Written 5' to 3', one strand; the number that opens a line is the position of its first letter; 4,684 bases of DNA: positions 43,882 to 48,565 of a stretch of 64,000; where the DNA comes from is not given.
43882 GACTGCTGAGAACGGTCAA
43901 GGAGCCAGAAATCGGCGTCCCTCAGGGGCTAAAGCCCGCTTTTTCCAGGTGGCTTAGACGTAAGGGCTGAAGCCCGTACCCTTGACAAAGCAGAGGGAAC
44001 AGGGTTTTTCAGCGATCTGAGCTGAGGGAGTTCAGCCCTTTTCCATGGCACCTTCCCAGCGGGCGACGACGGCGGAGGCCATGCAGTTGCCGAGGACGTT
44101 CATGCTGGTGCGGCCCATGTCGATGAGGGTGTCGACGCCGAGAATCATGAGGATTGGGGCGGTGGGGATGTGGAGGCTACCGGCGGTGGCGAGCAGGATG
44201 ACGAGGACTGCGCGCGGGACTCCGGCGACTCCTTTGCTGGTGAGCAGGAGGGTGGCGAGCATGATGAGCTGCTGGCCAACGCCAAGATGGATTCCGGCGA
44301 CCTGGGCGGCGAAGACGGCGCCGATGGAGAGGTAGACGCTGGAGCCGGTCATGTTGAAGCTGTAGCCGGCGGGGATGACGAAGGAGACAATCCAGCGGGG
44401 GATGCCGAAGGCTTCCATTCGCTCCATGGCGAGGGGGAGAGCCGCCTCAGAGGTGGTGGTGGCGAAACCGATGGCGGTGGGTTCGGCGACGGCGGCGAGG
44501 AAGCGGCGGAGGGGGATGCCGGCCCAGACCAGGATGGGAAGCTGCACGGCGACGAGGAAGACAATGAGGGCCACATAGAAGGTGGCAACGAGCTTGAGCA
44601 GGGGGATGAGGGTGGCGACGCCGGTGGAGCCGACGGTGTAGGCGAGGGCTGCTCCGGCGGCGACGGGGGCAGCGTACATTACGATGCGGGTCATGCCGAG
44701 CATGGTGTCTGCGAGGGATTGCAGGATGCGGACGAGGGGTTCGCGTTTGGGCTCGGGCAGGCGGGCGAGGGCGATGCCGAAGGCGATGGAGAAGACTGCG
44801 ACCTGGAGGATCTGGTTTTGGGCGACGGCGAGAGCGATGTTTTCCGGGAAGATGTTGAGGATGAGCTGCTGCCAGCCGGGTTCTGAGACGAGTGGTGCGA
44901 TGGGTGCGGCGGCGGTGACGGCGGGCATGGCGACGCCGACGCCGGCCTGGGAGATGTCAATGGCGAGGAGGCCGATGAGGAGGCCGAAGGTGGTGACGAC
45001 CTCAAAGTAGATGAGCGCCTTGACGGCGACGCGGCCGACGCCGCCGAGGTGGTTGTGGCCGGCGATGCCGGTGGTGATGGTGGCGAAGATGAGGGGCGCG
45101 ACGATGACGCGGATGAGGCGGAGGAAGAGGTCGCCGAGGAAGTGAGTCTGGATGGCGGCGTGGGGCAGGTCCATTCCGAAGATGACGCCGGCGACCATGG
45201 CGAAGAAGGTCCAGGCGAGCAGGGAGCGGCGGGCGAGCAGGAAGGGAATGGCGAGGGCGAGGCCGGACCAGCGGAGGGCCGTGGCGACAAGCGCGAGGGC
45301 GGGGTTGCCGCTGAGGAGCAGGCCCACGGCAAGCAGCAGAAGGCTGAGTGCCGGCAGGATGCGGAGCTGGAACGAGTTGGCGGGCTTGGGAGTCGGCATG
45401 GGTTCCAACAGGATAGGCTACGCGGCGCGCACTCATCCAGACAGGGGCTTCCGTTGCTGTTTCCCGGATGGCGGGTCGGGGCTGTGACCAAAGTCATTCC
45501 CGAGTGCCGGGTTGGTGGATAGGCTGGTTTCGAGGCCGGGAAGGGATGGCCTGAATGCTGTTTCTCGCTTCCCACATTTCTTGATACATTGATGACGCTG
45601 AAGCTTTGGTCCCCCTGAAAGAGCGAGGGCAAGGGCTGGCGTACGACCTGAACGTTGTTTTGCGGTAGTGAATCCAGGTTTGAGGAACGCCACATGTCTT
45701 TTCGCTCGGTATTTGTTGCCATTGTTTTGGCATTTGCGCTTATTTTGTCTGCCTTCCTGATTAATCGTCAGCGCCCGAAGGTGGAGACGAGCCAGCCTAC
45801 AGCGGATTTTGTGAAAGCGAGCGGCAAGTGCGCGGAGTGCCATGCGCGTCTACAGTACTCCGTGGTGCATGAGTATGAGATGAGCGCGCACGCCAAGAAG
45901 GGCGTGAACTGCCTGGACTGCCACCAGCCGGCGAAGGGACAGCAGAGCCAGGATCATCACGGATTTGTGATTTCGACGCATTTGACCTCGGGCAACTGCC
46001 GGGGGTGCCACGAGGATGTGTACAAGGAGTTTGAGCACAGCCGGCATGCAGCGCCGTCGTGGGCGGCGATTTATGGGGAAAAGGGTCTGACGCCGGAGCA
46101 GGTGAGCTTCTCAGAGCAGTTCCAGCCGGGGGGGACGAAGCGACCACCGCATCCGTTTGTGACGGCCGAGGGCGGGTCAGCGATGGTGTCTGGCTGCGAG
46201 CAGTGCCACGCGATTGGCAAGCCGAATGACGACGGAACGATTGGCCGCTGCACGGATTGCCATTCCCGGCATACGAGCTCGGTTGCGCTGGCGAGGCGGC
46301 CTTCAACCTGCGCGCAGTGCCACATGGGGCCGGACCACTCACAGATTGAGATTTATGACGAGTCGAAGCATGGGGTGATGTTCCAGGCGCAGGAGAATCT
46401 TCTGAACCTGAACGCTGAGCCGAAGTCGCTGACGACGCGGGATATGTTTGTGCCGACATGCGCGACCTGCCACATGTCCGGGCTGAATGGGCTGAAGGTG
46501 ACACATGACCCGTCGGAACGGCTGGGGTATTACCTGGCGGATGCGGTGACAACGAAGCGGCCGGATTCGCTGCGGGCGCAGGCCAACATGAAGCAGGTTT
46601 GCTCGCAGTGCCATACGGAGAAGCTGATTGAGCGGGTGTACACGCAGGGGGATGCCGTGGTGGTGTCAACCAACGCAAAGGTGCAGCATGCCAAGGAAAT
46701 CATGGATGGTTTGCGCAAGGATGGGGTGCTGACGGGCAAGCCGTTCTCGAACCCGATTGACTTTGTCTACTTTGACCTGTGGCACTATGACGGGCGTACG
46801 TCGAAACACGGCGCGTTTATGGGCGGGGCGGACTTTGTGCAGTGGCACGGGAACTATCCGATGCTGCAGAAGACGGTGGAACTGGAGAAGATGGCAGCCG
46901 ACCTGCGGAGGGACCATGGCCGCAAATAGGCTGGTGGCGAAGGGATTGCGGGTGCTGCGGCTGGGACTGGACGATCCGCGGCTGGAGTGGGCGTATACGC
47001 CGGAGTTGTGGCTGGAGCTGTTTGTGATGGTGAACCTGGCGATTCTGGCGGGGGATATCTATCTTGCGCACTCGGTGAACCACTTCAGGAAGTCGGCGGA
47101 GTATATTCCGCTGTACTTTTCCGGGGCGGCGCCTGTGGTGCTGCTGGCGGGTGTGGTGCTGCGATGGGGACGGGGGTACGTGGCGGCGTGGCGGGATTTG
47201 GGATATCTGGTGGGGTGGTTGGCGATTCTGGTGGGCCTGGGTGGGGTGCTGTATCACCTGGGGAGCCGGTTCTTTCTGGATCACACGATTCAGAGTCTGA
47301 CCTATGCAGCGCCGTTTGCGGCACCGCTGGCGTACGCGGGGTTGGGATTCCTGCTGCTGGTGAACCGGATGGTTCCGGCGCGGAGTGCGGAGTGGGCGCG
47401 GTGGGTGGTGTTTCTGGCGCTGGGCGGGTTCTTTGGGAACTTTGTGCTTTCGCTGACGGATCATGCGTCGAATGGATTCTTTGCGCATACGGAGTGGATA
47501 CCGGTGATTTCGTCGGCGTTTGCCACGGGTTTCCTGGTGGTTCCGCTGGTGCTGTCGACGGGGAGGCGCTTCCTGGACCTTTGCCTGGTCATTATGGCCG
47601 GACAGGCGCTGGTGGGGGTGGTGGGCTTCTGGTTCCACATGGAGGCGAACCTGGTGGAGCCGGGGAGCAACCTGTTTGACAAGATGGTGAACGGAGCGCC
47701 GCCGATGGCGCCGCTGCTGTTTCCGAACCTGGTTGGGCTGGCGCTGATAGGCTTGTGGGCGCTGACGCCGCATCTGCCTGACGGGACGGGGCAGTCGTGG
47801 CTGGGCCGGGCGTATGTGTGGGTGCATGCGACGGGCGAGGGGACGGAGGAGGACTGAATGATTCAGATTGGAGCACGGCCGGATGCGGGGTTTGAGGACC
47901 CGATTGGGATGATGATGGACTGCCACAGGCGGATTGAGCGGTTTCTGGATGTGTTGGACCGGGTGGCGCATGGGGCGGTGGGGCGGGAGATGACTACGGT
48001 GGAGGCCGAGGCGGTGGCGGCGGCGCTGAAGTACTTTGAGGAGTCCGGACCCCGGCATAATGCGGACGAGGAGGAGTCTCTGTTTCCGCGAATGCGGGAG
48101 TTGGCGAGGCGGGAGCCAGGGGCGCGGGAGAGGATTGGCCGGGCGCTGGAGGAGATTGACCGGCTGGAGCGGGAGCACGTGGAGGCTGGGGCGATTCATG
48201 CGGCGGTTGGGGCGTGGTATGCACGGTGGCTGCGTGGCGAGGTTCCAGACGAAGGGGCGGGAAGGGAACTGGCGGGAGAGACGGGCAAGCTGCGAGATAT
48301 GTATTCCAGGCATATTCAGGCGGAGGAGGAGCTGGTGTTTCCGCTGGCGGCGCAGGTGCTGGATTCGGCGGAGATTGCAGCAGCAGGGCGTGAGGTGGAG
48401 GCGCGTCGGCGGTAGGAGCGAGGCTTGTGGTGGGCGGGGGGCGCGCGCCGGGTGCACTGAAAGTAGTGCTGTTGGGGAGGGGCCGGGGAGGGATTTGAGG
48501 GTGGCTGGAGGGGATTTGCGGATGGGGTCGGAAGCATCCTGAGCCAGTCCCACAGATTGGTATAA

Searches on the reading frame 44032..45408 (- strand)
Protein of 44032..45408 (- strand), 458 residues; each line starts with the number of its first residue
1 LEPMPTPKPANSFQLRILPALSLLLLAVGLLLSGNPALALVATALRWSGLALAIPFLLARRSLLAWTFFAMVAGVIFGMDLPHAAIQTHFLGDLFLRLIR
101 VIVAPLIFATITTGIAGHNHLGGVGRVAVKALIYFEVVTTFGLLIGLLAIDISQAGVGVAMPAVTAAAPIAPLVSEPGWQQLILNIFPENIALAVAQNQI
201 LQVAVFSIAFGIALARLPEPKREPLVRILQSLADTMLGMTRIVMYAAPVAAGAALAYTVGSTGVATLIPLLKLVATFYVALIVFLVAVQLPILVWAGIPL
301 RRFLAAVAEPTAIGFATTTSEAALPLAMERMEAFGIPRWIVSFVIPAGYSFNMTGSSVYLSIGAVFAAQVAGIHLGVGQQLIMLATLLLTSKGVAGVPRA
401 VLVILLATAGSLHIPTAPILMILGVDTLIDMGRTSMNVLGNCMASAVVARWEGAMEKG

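Call 52: search_protein_families(library=pfam, proteins=[window:44032-45408:-], max_evalue=0.0001)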
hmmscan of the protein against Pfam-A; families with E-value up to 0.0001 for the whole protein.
window:44032-45408:- (458 aa): 1 family
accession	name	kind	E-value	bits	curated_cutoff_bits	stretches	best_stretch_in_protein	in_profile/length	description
PF00375.23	SDF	-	3e-100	336.4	27.9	1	63-451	1-387/387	Sodium:dicarboxylate symporter family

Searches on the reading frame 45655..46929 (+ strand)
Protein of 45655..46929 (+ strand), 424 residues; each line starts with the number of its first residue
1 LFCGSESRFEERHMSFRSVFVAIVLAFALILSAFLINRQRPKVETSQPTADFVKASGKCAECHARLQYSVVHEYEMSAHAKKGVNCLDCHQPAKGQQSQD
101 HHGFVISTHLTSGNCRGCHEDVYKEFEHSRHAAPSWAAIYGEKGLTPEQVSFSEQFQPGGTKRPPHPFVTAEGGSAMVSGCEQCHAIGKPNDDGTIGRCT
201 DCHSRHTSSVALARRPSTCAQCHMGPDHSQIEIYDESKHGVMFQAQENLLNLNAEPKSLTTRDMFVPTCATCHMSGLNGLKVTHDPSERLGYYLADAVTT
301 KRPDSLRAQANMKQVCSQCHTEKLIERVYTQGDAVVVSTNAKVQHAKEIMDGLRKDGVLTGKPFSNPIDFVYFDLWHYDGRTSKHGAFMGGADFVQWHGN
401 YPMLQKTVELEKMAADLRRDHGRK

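Call 52: search_protein_families(library=pfam, proteins=[window:45655-46929:+], max_evalue=0.0001)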
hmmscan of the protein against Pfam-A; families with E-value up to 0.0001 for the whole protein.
window:45655-46929:+ (424 aa): 4 families
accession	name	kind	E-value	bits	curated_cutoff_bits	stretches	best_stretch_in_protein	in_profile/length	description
PF13447.11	Multi-haem_cyto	-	1e-27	97.5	21.9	1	83-363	2-265/269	Seven times multi-haem cytochrome CxxCH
PF14522.11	Cytochrome_C7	-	1e-10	41.7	24.8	0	55-120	12-67/67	Cytochrome c7 and related cytochrome c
PF09699.15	Paired_CXXCH_1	-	9.1e-07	28.9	20.6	0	197-224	7-37/41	Doubled CXXCH motif (Paired_CXXCH_1)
PF13435.11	Cytochrome_C554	-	9.6e-06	26.9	20.8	0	218-279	1-61/84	Cytochrome c554 and c-prime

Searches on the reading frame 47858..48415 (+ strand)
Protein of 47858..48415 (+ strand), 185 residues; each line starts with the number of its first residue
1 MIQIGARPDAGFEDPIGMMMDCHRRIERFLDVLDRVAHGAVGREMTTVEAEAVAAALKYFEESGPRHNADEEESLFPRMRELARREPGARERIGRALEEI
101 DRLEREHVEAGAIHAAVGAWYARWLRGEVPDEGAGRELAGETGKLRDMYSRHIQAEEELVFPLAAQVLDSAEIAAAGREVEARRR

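Call 52: search_protein_families(library=pfam, proteins=[window:47858-48415:+], max_evalue=0.0001)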
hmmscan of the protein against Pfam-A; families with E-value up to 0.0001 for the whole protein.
window:47858-48415:+ (185 aa): 1 family
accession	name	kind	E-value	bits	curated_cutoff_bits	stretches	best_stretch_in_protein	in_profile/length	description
PF01814.28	Hemerythrin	-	1.2e-15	58.6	25.3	1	15-164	2-127/127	Hemerythrin HHE cation binding domain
